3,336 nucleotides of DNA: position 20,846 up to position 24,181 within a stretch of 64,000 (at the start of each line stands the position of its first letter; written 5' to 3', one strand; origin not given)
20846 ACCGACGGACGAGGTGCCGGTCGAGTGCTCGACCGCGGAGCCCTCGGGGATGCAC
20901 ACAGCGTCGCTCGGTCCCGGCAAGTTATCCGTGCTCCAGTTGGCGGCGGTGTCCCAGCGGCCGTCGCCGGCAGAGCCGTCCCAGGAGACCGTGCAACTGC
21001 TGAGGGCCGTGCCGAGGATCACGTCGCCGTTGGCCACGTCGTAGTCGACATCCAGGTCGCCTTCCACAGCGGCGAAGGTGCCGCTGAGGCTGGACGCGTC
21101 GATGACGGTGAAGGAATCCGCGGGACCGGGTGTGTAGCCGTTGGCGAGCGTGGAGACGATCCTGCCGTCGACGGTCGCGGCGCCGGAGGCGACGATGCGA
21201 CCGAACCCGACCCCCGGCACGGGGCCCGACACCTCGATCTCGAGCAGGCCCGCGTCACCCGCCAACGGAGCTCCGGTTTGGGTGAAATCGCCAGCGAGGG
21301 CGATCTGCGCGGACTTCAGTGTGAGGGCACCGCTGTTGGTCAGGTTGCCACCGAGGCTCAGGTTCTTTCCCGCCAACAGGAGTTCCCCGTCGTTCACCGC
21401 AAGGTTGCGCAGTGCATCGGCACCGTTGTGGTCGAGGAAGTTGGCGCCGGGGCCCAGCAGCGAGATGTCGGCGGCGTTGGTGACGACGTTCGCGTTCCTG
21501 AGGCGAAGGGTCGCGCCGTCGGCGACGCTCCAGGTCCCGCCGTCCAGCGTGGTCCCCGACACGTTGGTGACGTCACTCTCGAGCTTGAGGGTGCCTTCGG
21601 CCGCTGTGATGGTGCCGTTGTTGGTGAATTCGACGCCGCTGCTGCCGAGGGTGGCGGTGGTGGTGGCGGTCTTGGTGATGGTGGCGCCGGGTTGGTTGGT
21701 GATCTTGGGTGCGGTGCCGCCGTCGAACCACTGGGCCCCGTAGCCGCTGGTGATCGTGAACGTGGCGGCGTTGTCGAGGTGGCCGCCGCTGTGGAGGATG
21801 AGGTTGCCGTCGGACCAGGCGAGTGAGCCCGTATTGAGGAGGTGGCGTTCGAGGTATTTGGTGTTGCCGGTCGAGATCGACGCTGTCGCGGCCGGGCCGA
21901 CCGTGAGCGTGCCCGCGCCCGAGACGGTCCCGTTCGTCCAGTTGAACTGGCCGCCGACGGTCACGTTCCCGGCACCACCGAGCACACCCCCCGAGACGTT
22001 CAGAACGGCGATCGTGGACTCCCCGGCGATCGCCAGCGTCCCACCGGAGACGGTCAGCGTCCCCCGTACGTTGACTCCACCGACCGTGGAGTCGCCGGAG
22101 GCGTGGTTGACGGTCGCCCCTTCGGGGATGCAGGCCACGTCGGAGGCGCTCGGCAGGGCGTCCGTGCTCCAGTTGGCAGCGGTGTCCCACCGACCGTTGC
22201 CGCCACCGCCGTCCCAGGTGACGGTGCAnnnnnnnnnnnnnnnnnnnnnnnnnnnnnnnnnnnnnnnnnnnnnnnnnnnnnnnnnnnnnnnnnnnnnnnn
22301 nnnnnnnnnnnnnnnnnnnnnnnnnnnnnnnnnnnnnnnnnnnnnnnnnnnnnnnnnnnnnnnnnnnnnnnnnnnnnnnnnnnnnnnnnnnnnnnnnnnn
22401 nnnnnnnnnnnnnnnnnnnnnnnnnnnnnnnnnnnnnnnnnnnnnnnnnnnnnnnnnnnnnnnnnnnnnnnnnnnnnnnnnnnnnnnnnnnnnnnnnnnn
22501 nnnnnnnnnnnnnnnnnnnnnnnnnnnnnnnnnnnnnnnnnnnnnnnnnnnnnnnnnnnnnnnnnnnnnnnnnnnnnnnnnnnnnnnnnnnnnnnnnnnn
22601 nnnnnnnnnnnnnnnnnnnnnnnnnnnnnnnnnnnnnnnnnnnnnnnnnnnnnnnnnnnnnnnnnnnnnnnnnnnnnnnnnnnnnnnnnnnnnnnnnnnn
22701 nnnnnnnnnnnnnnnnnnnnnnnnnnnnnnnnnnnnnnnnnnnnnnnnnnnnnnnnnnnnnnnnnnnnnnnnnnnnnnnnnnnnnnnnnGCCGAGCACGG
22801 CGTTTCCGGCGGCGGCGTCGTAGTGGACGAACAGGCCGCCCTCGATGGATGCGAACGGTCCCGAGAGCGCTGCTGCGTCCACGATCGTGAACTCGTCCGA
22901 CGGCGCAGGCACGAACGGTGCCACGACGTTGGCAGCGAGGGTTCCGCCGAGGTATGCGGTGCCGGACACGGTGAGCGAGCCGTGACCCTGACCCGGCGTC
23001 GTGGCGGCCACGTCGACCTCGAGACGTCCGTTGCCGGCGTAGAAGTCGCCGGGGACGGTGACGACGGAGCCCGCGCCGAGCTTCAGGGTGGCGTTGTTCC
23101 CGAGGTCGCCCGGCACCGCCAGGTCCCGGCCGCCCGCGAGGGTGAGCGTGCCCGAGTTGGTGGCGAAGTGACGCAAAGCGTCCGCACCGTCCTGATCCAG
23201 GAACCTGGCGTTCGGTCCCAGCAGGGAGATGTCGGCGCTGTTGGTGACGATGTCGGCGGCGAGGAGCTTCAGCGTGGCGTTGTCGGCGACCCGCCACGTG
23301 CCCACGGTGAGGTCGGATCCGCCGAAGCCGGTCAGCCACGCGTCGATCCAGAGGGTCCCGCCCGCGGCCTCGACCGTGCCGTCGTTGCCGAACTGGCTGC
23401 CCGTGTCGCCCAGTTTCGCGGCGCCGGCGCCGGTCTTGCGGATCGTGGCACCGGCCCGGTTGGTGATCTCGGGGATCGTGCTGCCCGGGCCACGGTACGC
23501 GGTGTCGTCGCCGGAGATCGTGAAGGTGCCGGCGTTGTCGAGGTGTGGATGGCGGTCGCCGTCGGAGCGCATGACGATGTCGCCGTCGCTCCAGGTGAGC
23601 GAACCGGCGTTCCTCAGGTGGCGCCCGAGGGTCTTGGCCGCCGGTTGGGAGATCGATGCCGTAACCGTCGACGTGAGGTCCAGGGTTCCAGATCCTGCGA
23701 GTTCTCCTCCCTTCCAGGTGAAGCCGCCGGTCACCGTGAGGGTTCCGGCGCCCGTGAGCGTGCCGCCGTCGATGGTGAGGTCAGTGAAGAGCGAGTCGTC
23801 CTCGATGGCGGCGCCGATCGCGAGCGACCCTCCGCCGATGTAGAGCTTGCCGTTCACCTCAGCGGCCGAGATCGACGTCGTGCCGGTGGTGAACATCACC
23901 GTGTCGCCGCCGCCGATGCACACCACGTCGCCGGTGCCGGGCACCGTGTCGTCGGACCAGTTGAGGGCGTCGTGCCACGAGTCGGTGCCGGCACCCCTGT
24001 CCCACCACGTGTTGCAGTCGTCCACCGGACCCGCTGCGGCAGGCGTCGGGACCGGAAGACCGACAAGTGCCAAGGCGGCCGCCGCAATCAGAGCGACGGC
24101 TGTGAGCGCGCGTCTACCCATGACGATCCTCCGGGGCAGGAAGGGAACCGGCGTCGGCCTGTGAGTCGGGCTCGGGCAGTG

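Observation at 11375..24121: A 12.7-kb gene for a 4,248-aa signal-peptide protein with no visible export or anchoring partner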

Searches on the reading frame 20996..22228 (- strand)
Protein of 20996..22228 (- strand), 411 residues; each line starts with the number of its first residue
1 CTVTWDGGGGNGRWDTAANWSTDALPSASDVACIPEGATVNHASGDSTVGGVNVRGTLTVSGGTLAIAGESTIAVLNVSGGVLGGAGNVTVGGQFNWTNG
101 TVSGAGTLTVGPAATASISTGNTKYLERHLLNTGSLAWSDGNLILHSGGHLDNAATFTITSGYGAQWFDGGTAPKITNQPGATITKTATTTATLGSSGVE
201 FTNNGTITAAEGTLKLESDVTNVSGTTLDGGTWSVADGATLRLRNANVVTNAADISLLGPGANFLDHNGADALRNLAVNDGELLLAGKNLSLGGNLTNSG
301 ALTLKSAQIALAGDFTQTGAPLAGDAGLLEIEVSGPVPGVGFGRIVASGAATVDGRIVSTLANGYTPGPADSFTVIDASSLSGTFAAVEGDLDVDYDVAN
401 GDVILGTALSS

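Call 76: search_solved_structures(query=window:20996-22228:-, max_evalue=10)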
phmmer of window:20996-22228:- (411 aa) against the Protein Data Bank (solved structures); distinct sequences matched with E-value up to 10: 1.
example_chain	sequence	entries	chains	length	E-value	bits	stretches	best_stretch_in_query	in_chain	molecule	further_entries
8db6_B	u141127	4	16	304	0.77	11.8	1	58-123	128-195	Inosine-uridine preferring nucleoside hydrolase family protein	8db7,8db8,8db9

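Call 97: search_protein_families(library=pfam, proteins=[window:20996-22228:-], max_evalue=1)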
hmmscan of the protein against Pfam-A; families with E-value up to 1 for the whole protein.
window:20996-22228:- (411 aa): 1 family
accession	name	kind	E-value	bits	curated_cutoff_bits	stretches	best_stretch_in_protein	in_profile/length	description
PF10162.14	G8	-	0.03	14.7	22.9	0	20-94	2-69/124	G8 domain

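Call 101: find_homologous_proteins(query=window:20996-22228:-, max_evalue=0.00001)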
Query window:20996-22228:- (411 aa): 53 proteins with E <= 0.00001 among 8000 candidates.
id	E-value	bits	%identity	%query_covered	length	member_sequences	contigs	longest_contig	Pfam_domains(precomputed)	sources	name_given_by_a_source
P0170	8.6e-139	481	49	90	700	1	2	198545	PF10162.15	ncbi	ncbi:MAG: hypothetical protein EDR02_13720, partial [Actinobacteria bacterium]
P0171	2.0e-42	164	37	64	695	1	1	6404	-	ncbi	-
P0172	1.0e-40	158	34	95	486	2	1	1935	-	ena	-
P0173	1.0e-30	125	29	80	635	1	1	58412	-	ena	-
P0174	1.4e-28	118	34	47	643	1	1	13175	-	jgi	jgi:hypothetical protein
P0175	2.4e-28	117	40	53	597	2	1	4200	-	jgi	-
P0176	6.4e-28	116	35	47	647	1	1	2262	-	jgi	jgi:fibronectin-binding autotransporter adhesin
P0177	2.8e-27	114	34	77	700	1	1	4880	-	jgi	jgi:fibronectin-binding autotransporter adhesin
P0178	4.3e-27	113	31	98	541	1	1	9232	-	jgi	jgi:hypothetical protein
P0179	1.2e-25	108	31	50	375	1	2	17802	-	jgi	jgi:formylmethanofuran dehydrogenase subunit C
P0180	1.4e-22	98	29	80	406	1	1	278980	-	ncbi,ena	-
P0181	1.2e-21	95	36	63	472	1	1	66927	-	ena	-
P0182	1.9e-21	95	41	41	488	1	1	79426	-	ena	-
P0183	1.8e-20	91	35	74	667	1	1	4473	-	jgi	jgi:hypothetical protein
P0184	5.7e-20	90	30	56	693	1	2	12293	-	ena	-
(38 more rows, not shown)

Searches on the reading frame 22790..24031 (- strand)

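Call 97: search_protein_families(library=pfam, proteins=[window:22790-24031:-], max_evalue=1)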
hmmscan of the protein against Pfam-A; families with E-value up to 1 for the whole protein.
window:22790-24031:- (414 aa): 2 families
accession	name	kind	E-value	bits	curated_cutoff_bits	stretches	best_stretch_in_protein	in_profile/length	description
PF10162.14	G8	-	0.053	13.8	22.9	0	25-65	2-43/124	G8 domain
PF18883.6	AC_1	-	0.15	12.4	27.1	1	44-101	12-71/114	Autochaperone Domain Type 1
